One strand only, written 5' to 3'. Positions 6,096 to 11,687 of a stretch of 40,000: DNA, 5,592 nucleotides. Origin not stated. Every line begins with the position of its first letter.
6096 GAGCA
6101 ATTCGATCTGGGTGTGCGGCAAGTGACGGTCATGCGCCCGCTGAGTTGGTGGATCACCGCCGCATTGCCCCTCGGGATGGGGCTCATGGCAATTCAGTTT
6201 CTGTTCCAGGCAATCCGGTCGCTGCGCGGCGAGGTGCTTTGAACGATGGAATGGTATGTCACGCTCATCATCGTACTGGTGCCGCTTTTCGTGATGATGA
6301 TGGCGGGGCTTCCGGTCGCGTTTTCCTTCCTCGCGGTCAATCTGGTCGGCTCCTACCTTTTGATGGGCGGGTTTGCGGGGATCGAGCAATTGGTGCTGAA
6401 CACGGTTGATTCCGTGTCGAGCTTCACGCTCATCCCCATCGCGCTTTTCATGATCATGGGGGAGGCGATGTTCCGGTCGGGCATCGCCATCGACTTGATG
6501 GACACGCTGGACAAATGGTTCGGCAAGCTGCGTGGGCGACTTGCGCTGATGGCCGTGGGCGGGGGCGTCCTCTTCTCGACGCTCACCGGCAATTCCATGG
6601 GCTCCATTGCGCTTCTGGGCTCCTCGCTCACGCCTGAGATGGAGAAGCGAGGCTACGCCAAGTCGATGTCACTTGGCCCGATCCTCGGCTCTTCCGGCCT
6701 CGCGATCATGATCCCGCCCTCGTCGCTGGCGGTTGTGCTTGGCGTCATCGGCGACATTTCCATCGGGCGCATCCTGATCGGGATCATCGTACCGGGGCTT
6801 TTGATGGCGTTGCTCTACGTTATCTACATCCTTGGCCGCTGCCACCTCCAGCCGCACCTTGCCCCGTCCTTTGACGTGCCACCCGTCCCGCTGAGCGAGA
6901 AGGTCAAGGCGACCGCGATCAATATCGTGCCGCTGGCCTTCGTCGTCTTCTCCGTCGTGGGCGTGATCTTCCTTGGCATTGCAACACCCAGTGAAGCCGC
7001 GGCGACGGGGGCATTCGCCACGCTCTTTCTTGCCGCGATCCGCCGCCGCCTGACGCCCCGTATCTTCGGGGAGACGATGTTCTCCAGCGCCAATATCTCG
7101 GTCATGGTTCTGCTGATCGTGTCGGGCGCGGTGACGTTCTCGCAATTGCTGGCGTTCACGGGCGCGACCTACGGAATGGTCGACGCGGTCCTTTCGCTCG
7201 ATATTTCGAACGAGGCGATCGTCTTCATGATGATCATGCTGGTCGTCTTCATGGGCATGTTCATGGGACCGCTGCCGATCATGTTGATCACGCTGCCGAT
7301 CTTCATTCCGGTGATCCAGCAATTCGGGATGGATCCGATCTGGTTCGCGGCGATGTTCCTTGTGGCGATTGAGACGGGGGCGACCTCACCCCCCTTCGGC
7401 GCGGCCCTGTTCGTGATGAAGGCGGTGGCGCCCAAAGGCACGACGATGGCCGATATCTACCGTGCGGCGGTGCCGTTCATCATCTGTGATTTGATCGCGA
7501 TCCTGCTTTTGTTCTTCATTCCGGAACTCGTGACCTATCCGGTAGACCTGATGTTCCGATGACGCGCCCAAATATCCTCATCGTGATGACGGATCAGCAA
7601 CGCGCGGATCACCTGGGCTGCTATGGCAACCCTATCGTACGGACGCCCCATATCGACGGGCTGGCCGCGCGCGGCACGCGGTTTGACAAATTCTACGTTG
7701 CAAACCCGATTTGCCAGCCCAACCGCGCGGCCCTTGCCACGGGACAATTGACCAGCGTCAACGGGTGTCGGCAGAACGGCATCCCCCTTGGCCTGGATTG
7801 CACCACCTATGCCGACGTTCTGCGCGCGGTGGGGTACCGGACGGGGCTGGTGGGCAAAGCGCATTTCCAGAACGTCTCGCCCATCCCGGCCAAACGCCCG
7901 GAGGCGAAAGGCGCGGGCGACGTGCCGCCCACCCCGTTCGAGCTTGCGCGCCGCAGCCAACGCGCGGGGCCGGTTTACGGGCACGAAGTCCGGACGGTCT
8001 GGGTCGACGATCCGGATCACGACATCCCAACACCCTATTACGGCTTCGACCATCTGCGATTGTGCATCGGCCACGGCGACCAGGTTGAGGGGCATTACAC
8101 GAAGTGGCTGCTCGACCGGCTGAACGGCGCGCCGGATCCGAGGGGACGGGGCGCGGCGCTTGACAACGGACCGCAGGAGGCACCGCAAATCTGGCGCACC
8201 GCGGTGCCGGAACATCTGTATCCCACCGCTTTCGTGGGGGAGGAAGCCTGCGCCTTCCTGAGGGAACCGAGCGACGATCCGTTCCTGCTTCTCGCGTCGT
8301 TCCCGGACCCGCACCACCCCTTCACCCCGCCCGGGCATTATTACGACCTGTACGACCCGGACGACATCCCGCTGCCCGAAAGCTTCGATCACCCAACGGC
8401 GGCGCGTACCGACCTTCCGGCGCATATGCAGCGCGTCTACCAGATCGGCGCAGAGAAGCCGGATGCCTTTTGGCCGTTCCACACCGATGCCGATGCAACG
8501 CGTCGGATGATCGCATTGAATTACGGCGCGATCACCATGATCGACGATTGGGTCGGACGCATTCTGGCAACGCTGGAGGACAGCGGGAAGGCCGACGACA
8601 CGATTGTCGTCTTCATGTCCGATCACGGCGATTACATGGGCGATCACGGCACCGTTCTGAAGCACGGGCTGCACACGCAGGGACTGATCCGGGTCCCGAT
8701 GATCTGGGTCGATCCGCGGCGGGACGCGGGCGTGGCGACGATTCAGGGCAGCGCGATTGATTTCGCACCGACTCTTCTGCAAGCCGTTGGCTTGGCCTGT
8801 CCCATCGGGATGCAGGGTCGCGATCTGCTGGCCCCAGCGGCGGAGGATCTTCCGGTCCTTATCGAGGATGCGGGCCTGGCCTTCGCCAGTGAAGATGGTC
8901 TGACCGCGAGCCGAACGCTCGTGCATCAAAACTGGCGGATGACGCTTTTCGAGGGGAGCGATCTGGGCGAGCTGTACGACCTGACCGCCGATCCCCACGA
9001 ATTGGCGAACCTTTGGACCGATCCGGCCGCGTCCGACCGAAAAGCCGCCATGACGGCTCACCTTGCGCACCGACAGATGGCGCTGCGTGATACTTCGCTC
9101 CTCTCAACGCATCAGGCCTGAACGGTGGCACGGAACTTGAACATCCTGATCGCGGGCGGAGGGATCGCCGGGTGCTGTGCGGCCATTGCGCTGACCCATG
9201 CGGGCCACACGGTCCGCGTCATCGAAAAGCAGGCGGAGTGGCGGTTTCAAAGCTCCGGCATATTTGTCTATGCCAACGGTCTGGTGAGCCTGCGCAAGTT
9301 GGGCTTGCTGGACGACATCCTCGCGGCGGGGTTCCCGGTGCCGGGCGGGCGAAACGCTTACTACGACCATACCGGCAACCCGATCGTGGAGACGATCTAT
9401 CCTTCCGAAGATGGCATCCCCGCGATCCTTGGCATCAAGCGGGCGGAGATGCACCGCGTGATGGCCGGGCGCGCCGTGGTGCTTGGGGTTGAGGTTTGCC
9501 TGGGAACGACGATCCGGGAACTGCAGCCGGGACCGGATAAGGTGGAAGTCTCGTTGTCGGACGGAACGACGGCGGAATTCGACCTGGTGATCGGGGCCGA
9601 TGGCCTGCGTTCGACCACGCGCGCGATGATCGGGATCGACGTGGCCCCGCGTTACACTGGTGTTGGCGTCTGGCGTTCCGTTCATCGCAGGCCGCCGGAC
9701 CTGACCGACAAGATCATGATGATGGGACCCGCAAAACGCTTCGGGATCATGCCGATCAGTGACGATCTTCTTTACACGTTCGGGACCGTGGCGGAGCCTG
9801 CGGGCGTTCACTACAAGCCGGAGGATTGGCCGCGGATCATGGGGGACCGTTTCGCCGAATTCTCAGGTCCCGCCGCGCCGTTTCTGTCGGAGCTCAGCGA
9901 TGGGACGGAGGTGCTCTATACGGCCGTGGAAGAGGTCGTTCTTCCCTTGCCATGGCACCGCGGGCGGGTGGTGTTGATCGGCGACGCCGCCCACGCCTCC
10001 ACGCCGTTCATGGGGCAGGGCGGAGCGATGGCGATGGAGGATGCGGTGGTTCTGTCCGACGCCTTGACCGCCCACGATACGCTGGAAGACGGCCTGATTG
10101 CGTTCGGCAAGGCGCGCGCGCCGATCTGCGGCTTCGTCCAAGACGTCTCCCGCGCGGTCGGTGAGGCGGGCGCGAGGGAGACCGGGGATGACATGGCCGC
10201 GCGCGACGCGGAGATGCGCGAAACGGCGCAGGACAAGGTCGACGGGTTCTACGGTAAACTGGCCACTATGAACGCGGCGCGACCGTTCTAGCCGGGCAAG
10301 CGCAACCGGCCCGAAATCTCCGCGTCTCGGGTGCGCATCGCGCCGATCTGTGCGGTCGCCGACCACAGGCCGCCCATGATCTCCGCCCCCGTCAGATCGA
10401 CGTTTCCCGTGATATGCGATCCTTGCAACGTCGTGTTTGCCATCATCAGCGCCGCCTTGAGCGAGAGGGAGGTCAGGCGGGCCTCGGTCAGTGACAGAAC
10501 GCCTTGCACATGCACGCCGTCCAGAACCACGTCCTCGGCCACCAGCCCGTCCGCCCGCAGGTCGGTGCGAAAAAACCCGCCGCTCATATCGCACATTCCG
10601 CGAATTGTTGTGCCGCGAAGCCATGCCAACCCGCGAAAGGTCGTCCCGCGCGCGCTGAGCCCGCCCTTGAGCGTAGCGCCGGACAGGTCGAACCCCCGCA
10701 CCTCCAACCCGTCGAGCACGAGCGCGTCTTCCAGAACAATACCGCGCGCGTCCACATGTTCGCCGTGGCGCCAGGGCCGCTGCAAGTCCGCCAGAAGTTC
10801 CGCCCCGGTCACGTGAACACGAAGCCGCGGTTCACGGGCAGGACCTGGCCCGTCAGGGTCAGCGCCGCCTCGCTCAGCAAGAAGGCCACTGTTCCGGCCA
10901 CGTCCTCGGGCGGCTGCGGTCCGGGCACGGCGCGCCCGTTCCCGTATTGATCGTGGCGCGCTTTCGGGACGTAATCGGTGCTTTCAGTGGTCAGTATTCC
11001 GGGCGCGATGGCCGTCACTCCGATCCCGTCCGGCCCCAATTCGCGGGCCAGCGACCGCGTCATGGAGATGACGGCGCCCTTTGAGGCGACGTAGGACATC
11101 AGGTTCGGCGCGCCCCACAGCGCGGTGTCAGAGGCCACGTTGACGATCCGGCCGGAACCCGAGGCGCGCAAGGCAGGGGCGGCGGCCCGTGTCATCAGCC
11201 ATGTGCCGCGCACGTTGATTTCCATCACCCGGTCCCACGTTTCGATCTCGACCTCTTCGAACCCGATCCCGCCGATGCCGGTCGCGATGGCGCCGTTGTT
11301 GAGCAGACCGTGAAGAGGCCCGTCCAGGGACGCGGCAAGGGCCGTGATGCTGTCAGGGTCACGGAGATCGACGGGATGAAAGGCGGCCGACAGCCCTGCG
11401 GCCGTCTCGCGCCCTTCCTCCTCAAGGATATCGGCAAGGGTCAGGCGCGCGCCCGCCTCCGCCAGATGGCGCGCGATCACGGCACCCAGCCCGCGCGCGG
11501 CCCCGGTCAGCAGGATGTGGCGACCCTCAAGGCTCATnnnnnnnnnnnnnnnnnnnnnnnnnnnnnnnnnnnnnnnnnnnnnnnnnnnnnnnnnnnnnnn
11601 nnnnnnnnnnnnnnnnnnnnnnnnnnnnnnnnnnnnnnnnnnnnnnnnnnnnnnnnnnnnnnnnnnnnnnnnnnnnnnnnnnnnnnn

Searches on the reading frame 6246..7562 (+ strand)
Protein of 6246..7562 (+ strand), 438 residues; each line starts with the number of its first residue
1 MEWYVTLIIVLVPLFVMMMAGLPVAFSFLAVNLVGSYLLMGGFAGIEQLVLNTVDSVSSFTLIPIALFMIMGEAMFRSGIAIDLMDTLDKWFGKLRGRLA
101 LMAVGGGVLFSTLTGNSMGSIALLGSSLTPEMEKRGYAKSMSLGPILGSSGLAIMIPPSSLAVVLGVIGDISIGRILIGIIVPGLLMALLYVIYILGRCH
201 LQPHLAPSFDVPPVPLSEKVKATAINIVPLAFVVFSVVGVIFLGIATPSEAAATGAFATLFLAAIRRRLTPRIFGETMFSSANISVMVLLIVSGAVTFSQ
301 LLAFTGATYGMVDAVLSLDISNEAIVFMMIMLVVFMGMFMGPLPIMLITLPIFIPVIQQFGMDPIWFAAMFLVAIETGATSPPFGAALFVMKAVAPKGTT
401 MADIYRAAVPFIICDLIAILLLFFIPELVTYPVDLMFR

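Call 50: search_protein_families(library=pfam, proteins=[window:6246-7562:+], max_evalue=0.0001)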
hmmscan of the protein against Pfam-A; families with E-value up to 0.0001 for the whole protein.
window:6246-7562:+ (438 aa): 1 family
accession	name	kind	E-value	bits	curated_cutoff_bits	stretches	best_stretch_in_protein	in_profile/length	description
PF06808.19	DctM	-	1.1e-69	235.8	23.8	1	12-428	2-413/413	Tripartite ATP-independent periplasmic transporter, DctM component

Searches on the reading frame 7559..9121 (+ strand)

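Call 50: search_protein_families(library=pfam, proteins=[window:7559-9121:+], max_evalue=0.0001)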
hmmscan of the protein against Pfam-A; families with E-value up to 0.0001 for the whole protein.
window:7559-9121:+ (520 aa): 3 families
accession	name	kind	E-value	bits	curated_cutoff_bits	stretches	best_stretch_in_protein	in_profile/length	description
PF00884.28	Sulfatase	-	1.3e-43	149.9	25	1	4-411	1-300/301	Sulfatase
PF16347.10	SGSH_C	-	5.4e-10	40.1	29.3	1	362-505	2-151/154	N-sulphoglucosamine sulphohydrolase, C-terminal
PF01663.27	Phosphodiest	-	1.5e-07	31.8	23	0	255-375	120-240/342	Type I phosphodiesterase / nucleotide pyrophosphatase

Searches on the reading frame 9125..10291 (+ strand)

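Call 50: search_protein_families(library=pfam, proteins=[window:9125-10291:+], max_evalue=0.0001)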
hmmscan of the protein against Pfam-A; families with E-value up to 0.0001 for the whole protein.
window:9125-10291:+ (388 aa): 7 families
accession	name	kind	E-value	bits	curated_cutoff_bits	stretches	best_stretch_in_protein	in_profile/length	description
PF01494.25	FAD_binding_3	-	5.3e-29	102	22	1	6-317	3-321/349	FAD binding domain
PF01266.30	DAO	-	4.4e-09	36.8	27.9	1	7-45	2-40/353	FAD dependent oxidoreductase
PF07992.20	Pyr_redox_2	-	2e-08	34.4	26.1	0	108-167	184-243/291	Pyridine nucleotide-disulphide oxidoreductase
PF00890.30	FAD_binding_2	-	1.3e-06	28.4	20.4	1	7-43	2-42/414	FAD binding domain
PF13450.12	NAD_binding_8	-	1.6e-05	25.5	21.9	1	9-37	1-29/68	NAD(P)-binding Rossmann-like domain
PF00070.33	Pyr_redox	-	2.8e-05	25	22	0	7-39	2-34/82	Pyridine nucleotide-disulphide oxidoreductase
PF01593.30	Amino_oxidase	-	4.9e-05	23.2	19.8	0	118-156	213-251/443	Flavin containing amine oxidoreductase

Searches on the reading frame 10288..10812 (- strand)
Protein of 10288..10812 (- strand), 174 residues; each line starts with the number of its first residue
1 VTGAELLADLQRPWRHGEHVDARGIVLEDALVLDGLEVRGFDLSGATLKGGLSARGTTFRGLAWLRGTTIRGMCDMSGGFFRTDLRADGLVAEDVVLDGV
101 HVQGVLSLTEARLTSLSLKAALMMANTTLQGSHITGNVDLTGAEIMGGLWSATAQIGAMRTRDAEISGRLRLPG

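Call 50: search_protein_families(library=pfam, proteins=[window:10288-10812:-], max_evalue=0.0001)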
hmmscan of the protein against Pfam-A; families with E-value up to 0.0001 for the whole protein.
window:10288-10812:- (174 aa): 1 family
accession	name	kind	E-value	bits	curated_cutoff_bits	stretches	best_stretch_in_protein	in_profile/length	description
PF13576.12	Pentapeptide_3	-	3.7e-11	43.5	27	1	39-78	7-46/48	Pentapeptide repeats (9 copies)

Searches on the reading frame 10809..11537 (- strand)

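Call 51: search_protein_families(library=pfam, proteins=[window:10809-11537:-], max_evalue=0.0001)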
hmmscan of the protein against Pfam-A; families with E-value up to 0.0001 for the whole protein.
window:10809-11537:- (242 aa): 4 families
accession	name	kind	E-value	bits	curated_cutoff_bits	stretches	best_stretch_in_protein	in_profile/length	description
PF13561.12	adh_short_C2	-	1.8e-50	172.2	27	1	12-239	1-235/236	Enoyl-(Acyl carrier protein) reductase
PF00106.31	adh_short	-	2.3e-43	148.4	26.6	1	7-191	2-191/195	short chain dehydrogenase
PF08659.16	KR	-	1.1e-08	35.6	22.6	1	8-160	3-160/180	KR domain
PF01370.27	Epimerase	-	6.2e-05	23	20.9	0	8-137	1-116/240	NAD dependent epimerase/dehydratase family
